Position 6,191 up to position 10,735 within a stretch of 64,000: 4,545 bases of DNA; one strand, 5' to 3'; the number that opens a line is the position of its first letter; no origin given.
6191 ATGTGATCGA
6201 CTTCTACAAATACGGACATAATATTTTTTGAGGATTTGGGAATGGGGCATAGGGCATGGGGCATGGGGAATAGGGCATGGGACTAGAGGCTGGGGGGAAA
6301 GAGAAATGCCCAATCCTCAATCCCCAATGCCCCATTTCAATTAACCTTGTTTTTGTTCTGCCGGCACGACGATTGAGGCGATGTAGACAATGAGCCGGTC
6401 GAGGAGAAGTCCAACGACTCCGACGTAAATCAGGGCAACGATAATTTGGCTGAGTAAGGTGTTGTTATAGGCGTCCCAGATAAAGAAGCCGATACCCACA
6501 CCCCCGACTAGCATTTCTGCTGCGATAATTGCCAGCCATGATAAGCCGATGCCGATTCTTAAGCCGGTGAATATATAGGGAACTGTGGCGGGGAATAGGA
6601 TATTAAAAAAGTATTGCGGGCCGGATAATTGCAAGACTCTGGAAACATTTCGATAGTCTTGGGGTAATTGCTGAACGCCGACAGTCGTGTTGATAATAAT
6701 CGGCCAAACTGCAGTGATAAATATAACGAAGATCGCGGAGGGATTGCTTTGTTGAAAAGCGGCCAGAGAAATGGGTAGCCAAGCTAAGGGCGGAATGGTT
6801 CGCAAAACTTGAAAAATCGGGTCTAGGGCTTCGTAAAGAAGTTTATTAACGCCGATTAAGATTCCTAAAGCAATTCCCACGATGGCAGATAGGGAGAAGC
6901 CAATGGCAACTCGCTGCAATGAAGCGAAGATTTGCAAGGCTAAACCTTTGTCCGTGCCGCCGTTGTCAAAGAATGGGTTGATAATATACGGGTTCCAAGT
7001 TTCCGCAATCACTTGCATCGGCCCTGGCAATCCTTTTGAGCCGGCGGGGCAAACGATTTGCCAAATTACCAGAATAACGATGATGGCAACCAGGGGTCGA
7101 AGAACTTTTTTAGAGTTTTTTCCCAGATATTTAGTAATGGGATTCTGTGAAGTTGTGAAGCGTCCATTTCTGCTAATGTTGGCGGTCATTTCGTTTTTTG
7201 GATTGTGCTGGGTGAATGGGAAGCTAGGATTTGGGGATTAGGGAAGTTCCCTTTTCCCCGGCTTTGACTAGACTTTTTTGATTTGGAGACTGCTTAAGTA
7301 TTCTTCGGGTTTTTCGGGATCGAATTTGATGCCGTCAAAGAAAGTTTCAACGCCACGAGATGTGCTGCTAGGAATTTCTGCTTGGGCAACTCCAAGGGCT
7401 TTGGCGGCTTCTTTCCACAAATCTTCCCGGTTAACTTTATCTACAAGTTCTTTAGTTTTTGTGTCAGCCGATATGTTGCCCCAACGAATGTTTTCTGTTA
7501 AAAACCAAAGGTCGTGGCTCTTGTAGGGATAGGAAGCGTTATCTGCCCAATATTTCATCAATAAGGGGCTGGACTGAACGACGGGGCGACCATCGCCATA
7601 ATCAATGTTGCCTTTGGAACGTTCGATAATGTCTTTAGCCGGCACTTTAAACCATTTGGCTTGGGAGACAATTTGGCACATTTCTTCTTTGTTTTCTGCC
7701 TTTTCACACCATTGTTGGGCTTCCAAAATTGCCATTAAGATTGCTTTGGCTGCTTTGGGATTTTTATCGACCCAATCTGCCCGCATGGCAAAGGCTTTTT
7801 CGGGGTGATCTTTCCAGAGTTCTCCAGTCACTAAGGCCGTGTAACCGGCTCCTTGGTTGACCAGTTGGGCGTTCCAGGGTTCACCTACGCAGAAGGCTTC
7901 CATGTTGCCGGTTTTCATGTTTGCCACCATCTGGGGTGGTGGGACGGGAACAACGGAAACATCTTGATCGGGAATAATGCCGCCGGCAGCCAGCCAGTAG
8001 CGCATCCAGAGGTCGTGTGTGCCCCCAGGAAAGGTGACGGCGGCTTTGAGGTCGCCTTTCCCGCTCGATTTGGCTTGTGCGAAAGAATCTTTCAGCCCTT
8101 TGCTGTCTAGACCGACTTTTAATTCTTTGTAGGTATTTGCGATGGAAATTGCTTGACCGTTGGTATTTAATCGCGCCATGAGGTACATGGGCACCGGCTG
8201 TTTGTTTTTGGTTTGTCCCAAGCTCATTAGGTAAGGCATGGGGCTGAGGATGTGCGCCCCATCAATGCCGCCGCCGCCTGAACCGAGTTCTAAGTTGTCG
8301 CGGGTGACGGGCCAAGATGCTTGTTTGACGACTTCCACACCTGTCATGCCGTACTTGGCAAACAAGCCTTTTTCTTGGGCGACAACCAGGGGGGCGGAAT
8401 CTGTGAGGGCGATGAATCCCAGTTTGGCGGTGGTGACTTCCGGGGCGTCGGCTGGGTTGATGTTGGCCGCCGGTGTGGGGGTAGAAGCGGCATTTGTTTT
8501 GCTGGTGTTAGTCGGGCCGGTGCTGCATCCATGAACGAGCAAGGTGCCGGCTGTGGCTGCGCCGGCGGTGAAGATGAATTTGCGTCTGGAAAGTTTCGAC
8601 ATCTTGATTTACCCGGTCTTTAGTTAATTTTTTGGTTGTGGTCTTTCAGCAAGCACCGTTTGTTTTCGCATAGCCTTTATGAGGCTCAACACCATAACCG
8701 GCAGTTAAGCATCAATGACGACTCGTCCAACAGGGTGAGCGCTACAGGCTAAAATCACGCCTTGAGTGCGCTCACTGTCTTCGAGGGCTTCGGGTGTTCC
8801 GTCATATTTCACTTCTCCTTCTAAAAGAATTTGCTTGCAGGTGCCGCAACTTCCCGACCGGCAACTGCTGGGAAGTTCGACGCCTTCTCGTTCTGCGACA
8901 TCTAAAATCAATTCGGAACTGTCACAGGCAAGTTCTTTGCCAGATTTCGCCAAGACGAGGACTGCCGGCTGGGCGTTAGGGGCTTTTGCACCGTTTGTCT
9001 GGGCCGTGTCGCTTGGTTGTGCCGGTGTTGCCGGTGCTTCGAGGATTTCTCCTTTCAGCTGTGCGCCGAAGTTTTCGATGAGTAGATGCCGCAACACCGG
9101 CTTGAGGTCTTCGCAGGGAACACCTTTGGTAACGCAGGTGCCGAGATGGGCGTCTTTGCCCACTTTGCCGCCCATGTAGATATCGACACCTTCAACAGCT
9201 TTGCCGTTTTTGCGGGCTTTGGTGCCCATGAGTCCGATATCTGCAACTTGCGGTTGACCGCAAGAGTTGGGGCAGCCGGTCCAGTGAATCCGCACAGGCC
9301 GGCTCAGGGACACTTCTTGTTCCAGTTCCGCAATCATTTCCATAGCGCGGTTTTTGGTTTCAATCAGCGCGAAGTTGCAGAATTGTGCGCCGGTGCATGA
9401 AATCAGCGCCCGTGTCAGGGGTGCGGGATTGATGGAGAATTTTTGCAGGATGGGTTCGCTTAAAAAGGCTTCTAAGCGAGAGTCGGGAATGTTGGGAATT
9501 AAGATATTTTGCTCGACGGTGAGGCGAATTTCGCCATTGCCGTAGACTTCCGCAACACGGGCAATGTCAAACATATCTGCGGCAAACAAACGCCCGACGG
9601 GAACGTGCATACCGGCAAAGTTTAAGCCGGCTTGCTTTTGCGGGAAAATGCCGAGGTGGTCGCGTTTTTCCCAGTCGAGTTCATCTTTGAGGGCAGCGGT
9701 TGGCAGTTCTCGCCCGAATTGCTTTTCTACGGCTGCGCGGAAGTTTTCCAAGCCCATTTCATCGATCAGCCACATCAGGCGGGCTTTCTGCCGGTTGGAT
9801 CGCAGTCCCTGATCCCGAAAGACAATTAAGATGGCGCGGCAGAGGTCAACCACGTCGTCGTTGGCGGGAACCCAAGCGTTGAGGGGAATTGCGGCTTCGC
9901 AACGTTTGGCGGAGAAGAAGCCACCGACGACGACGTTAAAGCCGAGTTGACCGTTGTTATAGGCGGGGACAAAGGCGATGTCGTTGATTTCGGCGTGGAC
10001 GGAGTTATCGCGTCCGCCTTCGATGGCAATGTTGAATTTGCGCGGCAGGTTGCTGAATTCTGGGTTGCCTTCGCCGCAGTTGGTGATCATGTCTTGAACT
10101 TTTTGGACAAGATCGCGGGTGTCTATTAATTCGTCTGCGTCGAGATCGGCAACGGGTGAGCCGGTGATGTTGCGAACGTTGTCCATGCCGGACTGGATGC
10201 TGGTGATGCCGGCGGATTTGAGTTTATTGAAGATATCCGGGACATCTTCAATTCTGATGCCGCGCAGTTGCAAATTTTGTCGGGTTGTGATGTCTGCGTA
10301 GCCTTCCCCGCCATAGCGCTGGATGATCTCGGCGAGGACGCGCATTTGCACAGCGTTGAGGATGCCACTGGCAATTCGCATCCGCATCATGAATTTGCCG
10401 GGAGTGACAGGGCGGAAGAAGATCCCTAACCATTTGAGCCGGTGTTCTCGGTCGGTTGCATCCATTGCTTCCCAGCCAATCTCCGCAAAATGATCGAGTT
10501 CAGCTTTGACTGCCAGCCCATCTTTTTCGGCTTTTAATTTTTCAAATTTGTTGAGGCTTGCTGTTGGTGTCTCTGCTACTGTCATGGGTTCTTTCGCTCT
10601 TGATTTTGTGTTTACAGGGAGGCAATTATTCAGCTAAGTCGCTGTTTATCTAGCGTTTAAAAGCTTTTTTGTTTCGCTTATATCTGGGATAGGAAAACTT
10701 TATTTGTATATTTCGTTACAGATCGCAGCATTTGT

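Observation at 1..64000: Hyper-abundant palindromic octamer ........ (core RCCGGC), a HIP-like genome signature distinct from canonical HIP1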

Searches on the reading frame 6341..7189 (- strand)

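Call 8: search_protein_families(library=pfam, proteins=[window:6341-7189:-])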
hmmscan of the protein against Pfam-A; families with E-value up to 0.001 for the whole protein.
window:6341-7189:- (282 aa): 1 family
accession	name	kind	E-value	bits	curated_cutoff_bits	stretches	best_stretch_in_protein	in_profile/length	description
PF00528.27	BPD_transp_1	-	1.1e-29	103.9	26.4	1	105-271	1-179/184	Binding-protein-dependent transport system inner membrane component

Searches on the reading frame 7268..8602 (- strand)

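Call 8: search_protein_families(library=pfam, proteins=[window:7268-8602:-])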
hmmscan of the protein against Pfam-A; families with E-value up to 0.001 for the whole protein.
window:7268-8602:- (444 aa): 2 families
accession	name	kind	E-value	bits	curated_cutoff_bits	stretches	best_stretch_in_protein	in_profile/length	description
PF13379.11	NMT1_2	-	1.1e-108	363.3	24.7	1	52-313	1-252/252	NMT1-like family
PF09084.16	NMT1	-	0.00019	21.9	20.5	0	194-299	102-209/216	NMT1/THI5 like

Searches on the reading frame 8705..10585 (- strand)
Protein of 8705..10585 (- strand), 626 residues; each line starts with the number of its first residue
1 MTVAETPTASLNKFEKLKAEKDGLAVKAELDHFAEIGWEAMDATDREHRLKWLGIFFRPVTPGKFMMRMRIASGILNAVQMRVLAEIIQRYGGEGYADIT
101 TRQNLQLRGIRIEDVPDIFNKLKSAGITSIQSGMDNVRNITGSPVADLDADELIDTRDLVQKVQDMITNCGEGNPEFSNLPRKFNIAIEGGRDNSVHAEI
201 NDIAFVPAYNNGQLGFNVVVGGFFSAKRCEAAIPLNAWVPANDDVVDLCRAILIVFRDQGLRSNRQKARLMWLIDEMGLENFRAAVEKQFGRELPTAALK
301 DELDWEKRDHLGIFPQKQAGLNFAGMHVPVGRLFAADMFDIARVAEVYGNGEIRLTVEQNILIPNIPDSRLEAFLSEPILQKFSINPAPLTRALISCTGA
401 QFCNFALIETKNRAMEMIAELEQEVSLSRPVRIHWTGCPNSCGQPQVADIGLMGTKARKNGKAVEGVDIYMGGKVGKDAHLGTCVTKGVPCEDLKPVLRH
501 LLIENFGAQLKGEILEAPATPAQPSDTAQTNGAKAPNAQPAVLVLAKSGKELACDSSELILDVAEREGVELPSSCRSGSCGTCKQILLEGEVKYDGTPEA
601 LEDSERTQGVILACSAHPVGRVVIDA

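Call 8: search_protein_families(library=pfam, proteins=[window:8705-10585:-])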
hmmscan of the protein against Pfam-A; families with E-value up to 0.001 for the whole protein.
window:8705-10585:- (626 aa): 3 families
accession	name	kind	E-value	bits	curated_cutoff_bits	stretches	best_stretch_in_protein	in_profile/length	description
PF01077.27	NIR_SIR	-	1.3e-64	216.9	27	2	134-293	2-157/158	Nitrite and sulphite reductase 4Fe-4S domain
PF03460.22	NIR_SIR_ferr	-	3.3e-38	129.7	24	2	63-124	7-68/69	Nitrite/Sulfite reductase ferredoxin-like half domain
PF00111.32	Fer2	-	4.7e-15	55.7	21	1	547-618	5-76/77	2Fe-2S iron-sulfur cluster binding domain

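Call 15: find_encoding_contigs(protein=window:8705-10585:-, flank=2000, max_places=6)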
Protein window:8705-10585:- (626 aa): 2 contigs read that carry it; 1 place shown.
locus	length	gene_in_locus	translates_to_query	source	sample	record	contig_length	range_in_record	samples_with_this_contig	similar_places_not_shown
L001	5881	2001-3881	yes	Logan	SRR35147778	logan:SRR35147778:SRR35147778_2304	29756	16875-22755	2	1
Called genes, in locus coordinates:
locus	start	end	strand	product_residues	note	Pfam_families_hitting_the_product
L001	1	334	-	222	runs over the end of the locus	PF04982:TM_HPP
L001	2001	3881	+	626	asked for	PF03460:NIR_SIR_ferr, PF01077:NIR_SIR, PF03460:NIR_SIR_ferr, PF01077:NIR_SIR, PF00111:Fer2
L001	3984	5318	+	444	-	PF13379:NMT1_2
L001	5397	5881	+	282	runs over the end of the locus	PF00528:BPD_transp_1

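Call 16: find_related_loci(query=window:8705-10585:-, collection=genome_contigs, flank=10000)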
Query window:8705-10585:- (626 aa) in genome_contigs; peptide patterns used: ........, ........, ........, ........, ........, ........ (x = any residue, [..] = any of these).
200 stretches matched a pattern; 137 encode a relative of the query (tblastn E <= 1e-3); the best 80 are kept; 80 distinct loci.
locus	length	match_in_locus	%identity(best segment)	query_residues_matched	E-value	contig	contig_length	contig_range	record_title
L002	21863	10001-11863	79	1-626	0e+0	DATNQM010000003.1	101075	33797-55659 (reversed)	MAG TPA_asm: Halomicronema sp. isolate SMAG_U16507 k141_228925, whole genome shotgun sequence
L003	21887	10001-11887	76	1-626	0e+0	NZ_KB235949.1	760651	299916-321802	Oscillatoria sp. PCC 10802 Osc10802DRAFT_Contig6.6, whole genome shotgun sequence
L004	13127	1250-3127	73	1-626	0e+0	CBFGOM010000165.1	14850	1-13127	MAG TPA_asm: uncultured Oscillatoriaceae bacterium isolate SRR29873479_metabat2_16 genome assembly, contig: ERZ27315265.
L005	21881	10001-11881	72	1-626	0e+0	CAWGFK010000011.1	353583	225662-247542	MAG: uncultured cyanobacterium isolate MFD01721.bin.1.50 genome assembly, contig: contig_20466, whole genome shotgun seq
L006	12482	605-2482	72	1-626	0e+0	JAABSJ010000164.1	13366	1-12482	MAG: Oscillatoria sp. isolate S11.Bin022 Scaffold_162, whole genome shotgun sequence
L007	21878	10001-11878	73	1-626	0e+0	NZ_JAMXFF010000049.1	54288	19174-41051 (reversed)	Laspinema palackyanum D2a NODE_54_length_54288_cov_67.434580, whole genome shotgun sequence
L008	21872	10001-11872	73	2-626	0e+0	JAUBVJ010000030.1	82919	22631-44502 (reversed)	Microcoleus sp. AR_TQ3_B6 NODE_93_length_82919_cov_18.621738, whole genome shotgun sequence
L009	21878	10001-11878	72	1-626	0e+0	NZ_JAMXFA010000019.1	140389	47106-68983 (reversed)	Laspinema olomoucense D3b NODE_19_length_140389_cov_100.057907, whole genome shotgun sequence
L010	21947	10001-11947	72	1-626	0e+0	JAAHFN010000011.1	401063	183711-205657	MAG: Oscillatoria sp. SIO1A7 1A7_NODE_11, whole genome shotgun sequence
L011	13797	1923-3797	73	2-626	0e+0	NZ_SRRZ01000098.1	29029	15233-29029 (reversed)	Microcoleus asticus IPMA8 template.sbt_98, whole genome shotgun sequence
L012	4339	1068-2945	72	1-626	0e+0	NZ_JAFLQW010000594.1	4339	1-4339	Phormidium pseudopriestleyi FRX01 c_000000022062, whole genome shotgun sequence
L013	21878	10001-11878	72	1-626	0e+0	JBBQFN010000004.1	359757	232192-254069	MAG: Cyanophyceae cyanobacterium isolate Co_metawrap_1029 Cmw_1029_k141_19693676_length_359757_cov_43.9995, whole genome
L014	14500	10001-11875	71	1-626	0e+0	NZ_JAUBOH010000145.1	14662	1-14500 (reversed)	Microcoleus sp. herbarium14 NODE_148_length_14662_cov_21.261039, whole genome shotgun sequence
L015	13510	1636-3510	72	2-626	0e+0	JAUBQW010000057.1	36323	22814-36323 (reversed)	Microcoleus sp. Pol11C3 NODE_250_length_36323_cov_24.562021, whole genome shotgun sequence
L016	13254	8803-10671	72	1-626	0e+0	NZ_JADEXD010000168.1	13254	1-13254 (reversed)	Tychonema sp. LEGE 07203 NODE_213_length_13254_cov_4.931744, whole genome shotgun sequence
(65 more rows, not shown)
